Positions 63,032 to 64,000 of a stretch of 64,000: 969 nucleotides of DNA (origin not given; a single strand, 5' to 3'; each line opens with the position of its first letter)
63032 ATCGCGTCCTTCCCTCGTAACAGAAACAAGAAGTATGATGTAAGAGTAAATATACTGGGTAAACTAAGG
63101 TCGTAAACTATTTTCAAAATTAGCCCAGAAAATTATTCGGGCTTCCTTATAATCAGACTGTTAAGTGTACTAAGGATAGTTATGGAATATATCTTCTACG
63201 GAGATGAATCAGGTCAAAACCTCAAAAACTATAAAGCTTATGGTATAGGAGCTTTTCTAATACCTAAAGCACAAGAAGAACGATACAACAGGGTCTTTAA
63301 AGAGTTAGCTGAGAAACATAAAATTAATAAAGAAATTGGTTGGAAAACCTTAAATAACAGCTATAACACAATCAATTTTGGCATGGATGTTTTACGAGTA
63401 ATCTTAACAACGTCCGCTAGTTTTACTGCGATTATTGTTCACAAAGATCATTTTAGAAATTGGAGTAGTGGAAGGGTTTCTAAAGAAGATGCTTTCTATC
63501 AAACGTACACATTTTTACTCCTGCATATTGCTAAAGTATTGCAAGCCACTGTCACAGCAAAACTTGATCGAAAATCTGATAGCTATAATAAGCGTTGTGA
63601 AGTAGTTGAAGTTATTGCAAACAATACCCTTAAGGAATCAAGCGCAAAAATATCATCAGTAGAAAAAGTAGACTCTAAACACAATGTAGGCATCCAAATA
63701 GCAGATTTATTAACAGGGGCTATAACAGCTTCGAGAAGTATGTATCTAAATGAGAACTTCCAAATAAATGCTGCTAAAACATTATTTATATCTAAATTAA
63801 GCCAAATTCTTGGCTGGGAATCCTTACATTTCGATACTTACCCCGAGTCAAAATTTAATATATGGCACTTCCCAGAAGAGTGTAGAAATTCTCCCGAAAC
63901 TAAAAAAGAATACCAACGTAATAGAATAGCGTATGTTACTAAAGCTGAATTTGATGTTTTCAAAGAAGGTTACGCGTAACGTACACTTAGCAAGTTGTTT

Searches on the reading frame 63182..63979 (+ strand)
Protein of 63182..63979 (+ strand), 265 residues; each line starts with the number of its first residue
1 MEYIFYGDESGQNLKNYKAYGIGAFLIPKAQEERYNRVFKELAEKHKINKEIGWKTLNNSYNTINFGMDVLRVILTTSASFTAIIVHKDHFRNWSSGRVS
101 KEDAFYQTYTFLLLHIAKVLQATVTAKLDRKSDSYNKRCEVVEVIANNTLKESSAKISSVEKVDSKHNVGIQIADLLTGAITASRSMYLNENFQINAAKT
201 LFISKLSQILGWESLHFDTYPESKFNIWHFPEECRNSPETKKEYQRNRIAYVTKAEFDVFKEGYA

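Call 47: search_protein_families(library=ncbifam, proteins=[window:63182-63979:+], max_evalue=1e-25)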
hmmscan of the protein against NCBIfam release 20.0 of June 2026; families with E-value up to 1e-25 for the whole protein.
window:63182-63979:+ (265 aa): 0 families

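Call 49: search_protein_families(library=pfam, proteins=[window:63182-63979:+], max_evalue=0.001)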
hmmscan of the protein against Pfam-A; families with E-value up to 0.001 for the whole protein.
window:63182-63979:+ (265 aa): 1 family
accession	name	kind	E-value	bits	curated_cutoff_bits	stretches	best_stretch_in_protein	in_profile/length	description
PF12686.12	DUF3800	-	8.6e-12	46.4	21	1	4-182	1-147/149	Protein of unknown function (DUF3800)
